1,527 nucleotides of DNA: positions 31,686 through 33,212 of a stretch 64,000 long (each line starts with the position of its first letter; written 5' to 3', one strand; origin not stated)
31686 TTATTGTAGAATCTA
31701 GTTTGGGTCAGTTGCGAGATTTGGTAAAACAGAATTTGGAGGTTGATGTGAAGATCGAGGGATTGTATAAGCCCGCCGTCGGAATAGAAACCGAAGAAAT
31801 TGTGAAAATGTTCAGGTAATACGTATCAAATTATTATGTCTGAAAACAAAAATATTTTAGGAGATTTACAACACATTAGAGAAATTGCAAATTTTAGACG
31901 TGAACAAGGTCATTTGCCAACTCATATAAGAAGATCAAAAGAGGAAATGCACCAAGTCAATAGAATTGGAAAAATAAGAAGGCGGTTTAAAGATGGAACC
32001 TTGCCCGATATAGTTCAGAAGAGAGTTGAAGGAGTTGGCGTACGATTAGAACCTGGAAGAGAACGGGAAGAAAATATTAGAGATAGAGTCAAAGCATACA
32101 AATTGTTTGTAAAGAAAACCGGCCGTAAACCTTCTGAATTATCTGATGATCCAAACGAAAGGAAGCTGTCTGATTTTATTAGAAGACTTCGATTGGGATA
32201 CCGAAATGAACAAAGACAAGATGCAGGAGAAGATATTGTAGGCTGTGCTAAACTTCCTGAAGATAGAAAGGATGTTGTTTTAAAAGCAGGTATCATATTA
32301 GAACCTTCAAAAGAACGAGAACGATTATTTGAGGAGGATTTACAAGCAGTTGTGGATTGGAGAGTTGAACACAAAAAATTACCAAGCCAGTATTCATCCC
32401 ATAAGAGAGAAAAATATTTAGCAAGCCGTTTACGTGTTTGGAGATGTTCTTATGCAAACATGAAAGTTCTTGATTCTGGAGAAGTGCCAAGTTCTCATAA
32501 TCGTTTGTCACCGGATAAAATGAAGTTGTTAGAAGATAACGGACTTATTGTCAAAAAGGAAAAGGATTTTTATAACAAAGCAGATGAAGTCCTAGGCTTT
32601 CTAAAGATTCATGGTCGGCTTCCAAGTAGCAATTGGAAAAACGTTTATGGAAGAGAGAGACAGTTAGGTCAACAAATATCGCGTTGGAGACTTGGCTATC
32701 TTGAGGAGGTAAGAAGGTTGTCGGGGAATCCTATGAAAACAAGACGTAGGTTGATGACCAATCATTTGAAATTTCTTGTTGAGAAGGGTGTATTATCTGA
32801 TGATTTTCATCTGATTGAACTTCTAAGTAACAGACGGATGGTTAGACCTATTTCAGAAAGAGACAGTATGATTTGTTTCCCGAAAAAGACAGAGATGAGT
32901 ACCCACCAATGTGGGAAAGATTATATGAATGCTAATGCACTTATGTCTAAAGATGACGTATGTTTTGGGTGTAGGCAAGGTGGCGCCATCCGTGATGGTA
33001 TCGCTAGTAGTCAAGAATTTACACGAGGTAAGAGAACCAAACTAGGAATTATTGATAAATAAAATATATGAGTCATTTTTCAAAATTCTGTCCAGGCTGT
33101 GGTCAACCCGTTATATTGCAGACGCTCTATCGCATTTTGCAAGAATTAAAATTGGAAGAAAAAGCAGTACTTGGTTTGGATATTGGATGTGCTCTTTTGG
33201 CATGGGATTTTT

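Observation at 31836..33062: Foreign-looking HA-repeat basic protein inserted between the alpha and beta genes of the 2-oxoacid:ferredoxin oxidoreductase operon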

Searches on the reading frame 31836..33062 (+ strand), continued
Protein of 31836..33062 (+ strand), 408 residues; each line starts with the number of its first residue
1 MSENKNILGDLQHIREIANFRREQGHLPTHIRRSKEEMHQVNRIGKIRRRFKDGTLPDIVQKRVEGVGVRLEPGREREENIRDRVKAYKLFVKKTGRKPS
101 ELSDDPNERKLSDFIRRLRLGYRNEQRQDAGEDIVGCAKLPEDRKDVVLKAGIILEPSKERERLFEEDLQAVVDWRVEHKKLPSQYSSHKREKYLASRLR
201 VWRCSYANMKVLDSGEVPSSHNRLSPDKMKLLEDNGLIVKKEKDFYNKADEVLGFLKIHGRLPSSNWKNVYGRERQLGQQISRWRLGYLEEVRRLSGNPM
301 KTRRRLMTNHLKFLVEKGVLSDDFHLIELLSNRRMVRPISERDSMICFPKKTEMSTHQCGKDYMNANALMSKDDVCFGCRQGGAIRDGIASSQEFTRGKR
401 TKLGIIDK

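Call 90: search_protein_families(library=pfam, proteins=[P0012, P0021, P0032, P0039, P0020, P0027, P0014, P0037, P0048, P0024], max_evalue=0.00001)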
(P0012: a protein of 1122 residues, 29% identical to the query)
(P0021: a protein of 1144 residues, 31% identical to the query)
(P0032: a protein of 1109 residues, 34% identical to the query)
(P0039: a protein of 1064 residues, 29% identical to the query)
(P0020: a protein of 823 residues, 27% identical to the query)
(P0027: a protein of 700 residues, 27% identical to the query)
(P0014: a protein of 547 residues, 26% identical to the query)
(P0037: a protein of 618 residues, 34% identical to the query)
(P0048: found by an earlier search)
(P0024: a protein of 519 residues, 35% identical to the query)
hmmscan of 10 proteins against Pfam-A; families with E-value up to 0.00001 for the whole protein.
P0012 (1122 aa): 6 families
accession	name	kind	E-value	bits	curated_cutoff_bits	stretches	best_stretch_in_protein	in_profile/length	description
PF03457.19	HA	-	8e-53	177.1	28.4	5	704-764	3-63/64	Helicase associated domain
PF04851.21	ResIII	-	5.5e-14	52.8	22.5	1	250-417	4-163/164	Type III restriction enzyme, res subunit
PF00271.37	Helicase_C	-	6e-13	49.4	23.5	1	533-608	35-109/110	Helicase conserved C-terminal domain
PF09373.15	PMBR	-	5.7e-09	36.1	24.9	0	978-1000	8-30/33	Pseudomurein-binding repeat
PF10544.15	T5orf172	-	1.2e-07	32.7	20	1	31-115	1-98/101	T5orf172 domain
PF13455.12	MUG113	-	2.2e-06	28.6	22.3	1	46-115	1-71/73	Meiotically up-regulated gene 113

P0021 (1144 aa): 5 families
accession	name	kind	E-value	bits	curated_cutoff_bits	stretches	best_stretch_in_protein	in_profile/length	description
PF04851.21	ResIII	-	7.8e-13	49.1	22.5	1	14-184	3-163/164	Type III restriction enzyme, res subunit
PF00271.37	Helicase_C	-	6.7e-12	46.1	23.5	1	298-371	39-109/110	Helicase conserved C-terminal domain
PF03457.19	HA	-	2e-09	38.1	28.4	0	859-899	8-48/64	Helicase associated domain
PF00270.35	DEAD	-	1e-07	32.2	26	1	17-184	2-161/167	DEAD/DEAH box helicase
PF09373.15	PMBR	-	1.1e-06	28.9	24.9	0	727-741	15-29/33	Pseudomurein-binding repeat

P0032 (1109 aa): 6 families
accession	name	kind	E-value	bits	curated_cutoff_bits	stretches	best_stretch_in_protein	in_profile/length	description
PF07686.23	V-set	-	6e-64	213.5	26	7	760-850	3-89/109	Immunoglobulin V-set domain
PF13927.12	Ig_3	-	2e-13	51.1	30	0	756-850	4-73/78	Immunoglobulin domain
PF18911.6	PKD_4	-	7.7e-12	45.5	27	0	894-936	13-57/85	PKD domain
PF00047.31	ig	-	9.9e-12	45.4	21.8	0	892-927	2-35/81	Immunoglobulin domain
PF17973.7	bMG10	-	3.5e-09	37.3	26.2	0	40-70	88-118/131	Bacterial Alpha-2-macroglobulin MG10 domain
PF20304.3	Sp-CxC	-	4.8e-08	33.3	27.5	0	164-184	16-36/63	Small protein from certain CxC ATPase-based DNA modification systems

P0039 (1064 aa): 5 families
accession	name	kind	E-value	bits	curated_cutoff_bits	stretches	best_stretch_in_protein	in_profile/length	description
PF03457.19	HA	-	5.3e-51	171.2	28.4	3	861-918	6-63/64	Helicase associated domain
PF00271.37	Helicase_C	-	3.2e-13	50.3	23.5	1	452-559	12-108/110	Helicase conserved C-terminal domain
PF04851.21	ResIII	-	1.7e-12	48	22.5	1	180-367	3-163/164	Type III restriction enzyme, res subunit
PF13156.12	Mrr_cat_2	-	1.8e-08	34.8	22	1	46-132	3-85/127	Restriction endonuclease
PF00270.35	DEAD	-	1.6e-06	28.4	26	1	238-367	43-161/167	DEAD/DEAH box helicase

P0020 (823 aa): 1 family
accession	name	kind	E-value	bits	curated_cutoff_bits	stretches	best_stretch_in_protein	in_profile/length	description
PF03457.19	HA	-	2.2e-102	335.8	28.4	8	516-593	2-64/64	Helicase associated domain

P0027 (700 aa): 2 families
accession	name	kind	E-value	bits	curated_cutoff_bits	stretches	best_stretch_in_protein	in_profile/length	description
PF03457.19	HA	-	1.8e-76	252.8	28.4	8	637-695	3-63/64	Helicase associated domain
PF09373.15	PMBR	-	2.1e-19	69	24.9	0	88-105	14-31/33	Pseudomurein-binding repeat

P0014 (547 aa): 1 family
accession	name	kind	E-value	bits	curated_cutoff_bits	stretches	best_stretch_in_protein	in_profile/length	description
PF03457.19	HA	-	7.9e-60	199.5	28.4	5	414-475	3-64/64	Helicase associated domain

P0037 (618 aa): 0 families

P0048 (547 aa): 2 families
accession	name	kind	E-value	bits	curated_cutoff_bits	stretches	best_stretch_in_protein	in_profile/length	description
PF03457.19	HA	-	7.3e-16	58.7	28.4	1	331-389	5-63/64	Helicase associated domain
PF09373.15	PMBR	-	6e-07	29.7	24.9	0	325-351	4-30/33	Pseudomurein-binding repeat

P0024 (519 aa): 1 family
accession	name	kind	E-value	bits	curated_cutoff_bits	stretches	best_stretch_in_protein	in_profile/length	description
PF03457.19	HA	-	1.6e-27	96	28.4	1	54-115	1-62/64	Helicase associated domain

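Call 93: search_protein_families(library=phrogs, proteins=[P0002, P0008, P0028, P0035, P0004], max_evalue=0.01)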
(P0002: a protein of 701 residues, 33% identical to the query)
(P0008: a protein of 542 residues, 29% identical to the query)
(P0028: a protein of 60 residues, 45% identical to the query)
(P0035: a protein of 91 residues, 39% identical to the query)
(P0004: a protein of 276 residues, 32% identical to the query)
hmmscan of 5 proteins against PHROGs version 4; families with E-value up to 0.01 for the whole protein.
P0002 (701 aa): 0 families

P0008 (542 aa): 0 families

P0028 (60 aa): 0 families

P0035 (91 aa): 0 families

P0004 (276 aa): 0 families

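Call 103: find_encoding_contigs(protein=P0002, flank=5000, max_places=2)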
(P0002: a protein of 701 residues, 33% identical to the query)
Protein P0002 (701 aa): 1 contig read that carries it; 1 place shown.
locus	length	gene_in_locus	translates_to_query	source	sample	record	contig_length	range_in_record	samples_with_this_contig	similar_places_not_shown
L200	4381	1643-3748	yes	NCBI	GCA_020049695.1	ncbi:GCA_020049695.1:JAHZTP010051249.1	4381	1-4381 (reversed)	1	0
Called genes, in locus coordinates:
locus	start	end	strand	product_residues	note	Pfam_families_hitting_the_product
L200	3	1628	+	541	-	?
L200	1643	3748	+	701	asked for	-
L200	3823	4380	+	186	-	?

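Call 104: find_encoding_contigs(protein=P0048, flank=8000, max_places=2)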
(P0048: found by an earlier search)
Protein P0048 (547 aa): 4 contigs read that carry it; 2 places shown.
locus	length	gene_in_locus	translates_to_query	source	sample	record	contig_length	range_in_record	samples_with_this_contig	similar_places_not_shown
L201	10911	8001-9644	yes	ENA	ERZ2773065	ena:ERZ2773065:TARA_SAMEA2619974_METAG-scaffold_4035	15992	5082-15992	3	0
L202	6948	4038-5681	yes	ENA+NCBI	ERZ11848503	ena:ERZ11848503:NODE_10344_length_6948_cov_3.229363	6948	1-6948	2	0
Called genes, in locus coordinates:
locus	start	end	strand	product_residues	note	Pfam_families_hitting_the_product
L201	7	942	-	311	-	PF00763:THF_DHG_CYH, PF02882:THF_DHG_CYH_C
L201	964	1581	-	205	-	PF13521:AAA_28, PF02223:Thymidylate_kin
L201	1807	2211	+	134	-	-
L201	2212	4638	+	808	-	PF00158:Sigma54_activat (faint), PF13191:AAA_16 (faint), PF13401:AAA_22 (faint), PF17871:AAA_lid_9, PF00004:AAA, PF07724:AAA_2, PF07728:AAA_5, PF10431:ClpB_D2-small, +2 more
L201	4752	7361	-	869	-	PF00395:SLH, PF09826:Beta_propel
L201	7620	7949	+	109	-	-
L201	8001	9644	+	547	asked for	PF09373:PMBR (faint), PF03457:HA (weak)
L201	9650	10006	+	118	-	-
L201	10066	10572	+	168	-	-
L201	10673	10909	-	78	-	?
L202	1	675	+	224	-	?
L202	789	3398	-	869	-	PF00395:SLH, PF09826:Beta_propel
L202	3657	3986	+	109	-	-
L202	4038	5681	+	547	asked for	PF09373:PMBR (faint), PF03457:HA (weak)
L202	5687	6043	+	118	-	-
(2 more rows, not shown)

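Call 105: search_protein_families(library=pfam, proteins=[L200:3-1628:+, L200:3823-4380:+, L069:2688-3314:-, L071:764-1603:-, L071:398-730:+], max_evalue=0.001)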
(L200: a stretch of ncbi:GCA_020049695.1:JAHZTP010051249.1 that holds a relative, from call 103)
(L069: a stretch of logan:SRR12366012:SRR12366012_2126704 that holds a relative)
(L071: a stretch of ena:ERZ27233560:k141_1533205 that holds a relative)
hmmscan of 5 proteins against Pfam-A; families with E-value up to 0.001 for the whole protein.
L200:3-1628:+ (541 aa): 0 families

L200:3823-4380:+ (186 aa): 0 families

L069:2688-3314:- (208 aa): 0 families

L071:764-1603:- (279 aa): 0 families

L071:398-730:+ (110 aa): 0 families

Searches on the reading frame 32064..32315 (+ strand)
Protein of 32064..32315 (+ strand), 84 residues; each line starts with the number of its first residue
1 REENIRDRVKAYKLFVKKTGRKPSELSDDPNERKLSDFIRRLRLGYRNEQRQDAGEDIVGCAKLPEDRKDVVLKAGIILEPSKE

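Call 9: search_protein_families(library=pfam, proteins=[window:32064-32315:+], max_evalue=10)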
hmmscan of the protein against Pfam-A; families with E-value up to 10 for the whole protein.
seq(84 aa): 0 families

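Call 27: find_homologous_proteins(query=A2, max_evalue=0.00001)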
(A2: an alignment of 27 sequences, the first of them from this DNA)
Query A2 (27 sequences) (84 aa, profile of the alignment): 1 proteins with E <= 0.00001 among 161 candidates.
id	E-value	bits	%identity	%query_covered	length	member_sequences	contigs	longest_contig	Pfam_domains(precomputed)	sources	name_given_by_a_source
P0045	1.6e-10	59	-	-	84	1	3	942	PF03457.20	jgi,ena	-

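Call 45: search_solved_structures(query=A2, max_evalue=1, show_alignments=2)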
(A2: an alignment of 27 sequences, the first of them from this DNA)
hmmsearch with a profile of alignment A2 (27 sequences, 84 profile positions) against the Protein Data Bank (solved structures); distinct sequences matched with E-value up to 1: 0.

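Call 70: predict_structure(alignment_id=A2)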
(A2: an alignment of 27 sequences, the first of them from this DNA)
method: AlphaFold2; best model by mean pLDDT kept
length: 84 residues; sequences in the alignment: 27
mean_pLDDT: 83.8   pTM: 0.68
mean pLDDT of the five models: 83.8, 82.5, 82.5, 81.6, 81.3
residues with pLDDT >= 90: 26; 70-90: 51; 50-70: 3; < 50: 4
segments of 3 or more residues with pLDDT < 50: 82-84
pLDDT, mean of each block of 10 residues (from residue 1): 77 91 92 91 87 85 79 83 49
secondary structure, 60 per line:
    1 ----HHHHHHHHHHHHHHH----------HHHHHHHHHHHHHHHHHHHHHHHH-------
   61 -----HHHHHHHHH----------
elements in order: H5-19 H30-53 H66-74

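Call 72: fold_search(model_id=the predicted structure, library=pdb)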
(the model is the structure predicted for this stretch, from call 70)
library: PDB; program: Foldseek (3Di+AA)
matches with E <= 10: 49; with E <= 0.001: 0
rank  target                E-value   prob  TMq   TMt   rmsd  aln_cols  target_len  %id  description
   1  1taf_B                3.9e+00  0.09  0.28  0.33   8.3        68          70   20  DROSOPHILA TBP ASSOCIATED FACTORS DTAFII42/DTAFII62 HETEROTETRAMER (released 1996-12-07)
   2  8vwi_K                4.4e+00  0.08  0.34  0.15   9.6        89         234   11  The base complex of the AcMNPV baculovirus nucleocapsid (Class 1, localised reconstruction) (released 2024-11-06)
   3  5n6y_C                4.4e+00  0.08  0.25  0.19  10.7        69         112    9  Azotobacter vinelandii vanadium nitrogenase (released 2017-07-26)
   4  3puq_C                4.6e+00  0.08  0.33  0.10   6.1        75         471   11  CEKDM7A from C.Elegans, complex with alpha-KG (released 2011-01-26)
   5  9h2a_D                4.9e+00  0.08  0.33  0.17   9.0        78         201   13  AcMNPV complete basal cap (released 2025-06-04)
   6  9h2j_C                4.9e+00  0.06  0.27  0.14   9.3        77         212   17  AcMNPV apical cap - C14 anchor complex only (released 2025-06-04)
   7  8amz_N                5.2e+00  0.10  0.33  0.05   8.8        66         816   12  Spinach 19S proteasome (released 2022-08-24)
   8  8ppl_I8               5.5e+00  0.08  0.34  0.09  15.1        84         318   14  MERS-CoV Nsp1 bound to the human 43S pre-initiation complex (released 2023-10-18)
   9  9h2j_D                6.6e+00  0.06  0.31  0.16   9.1        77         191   12  AcMNPV apical cap - C14 anchor complex only (released 2025-06-04)
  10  8r5w_H                6.6e+00  0.04  0.25  0.22   7.4        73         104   15  Crystal structure of the three anaphylatoxin-like modules in fibulin-2 (released 2024-07-10)
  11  6t5h_B                6.6e+00  0.03  0.25  0.13   9.9        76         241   22  Human 14-3-3 sigma fused to the StARD1 peptide including phosphoserine-57 (released 2020-11-18)
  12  4am6_A                6.6e+00  0.03  0.26  0.05  20.0        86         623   15  C-TERMINAL DOMAIN OF ACTIN-RELATED PROTEIN ARP8 FROM S. CEREVISIAE (released 2012-12-12)
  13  6sak_B                7.0e+00  0.06  0.33  0.14  10.0       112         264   10  Structure of the OTULINcat C129A - SNX27 PDZ domain complex. (released 2019-10-02)
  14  5bxz_B                7.0e+00  0.04  0.27  0.31   7.9        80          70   16  H17 Bat Influenza NS1 RNA Binding Domain (released 2015-08-19)
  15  4qan_B                7.0e+00  0.03  0.25  0.08  10.8        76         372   10  Crystal structure of a cystatin-like protein (RUMGNA_02398) from Ruminococcus gnavus ATCC 29149 at 2.10 A resolution (released 2014-07-23)
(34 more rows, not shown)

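Call 97: search_protein_families(library=pfam, alignment_id=A2, max_evalue=0.01)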
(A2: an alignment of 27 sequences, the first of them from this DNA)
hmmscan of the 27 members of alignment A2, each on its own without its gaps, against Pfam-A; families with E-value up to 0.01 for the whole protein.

A. member 1, seq(84 aa): 0 families

B. families by the number of members that match (of 27 scanned): 1 family
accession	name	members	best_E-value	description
PF03457.19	HA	12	2.5e-08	Helicase associated domain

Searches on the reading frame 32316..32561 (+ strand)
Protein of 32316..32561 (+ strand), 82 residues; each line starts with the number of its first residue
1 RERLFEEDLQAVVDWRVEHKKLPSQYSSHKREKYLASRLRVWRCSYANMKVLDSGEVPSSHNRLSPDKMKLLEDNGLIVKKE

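Call 9: search_protein_families(library=pfam, proteins=[window:32316-32561:+], max_evalue=10)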
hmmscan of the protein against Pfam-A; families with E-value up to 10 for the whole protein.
seq(82 aa): 1 family
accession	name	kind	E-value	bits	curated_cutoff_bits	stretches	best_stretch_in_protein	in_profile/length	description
PF03457.19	HA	-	0.0027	18.4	28.4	1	2-74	2-61/64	Helicase associated domain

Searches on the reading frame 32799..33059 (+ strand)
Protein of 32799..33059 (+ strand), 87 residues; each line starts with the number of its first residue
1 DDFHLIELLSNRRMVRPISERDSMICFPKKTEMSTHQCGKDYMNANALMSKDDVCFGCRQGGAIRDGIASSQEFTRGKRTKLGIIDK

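Call 9: search_protein_families(library=pfam, proteins=[window:32805-33059:+], max_evalue=10)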
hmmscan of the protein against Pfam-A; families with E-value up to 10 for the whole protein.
seq(85 aa): 1 family
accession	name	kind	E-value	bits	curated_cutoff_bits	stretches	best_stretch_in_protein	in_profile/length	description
PF18247.6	AvrM_N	-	0.13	12.7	25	1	4-44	24-61/65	Flax-rust effector AvrM N-terminal domain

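Call 78: search_solved_structures(query=window:32799-33059:+, max_evalue=10)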
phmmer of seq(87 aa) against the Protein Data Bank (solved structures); distinct sequences matched with E-value up to 10: 2.
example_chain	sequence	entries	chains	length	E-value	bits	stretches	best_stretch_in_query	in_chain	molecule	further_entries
6m87_B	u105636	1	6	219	0.15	15.6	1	30-70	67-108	Fab 10A6 heavy chain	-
2dos_A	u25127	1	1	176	1.7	12.2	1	12-52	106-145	Ataxin-3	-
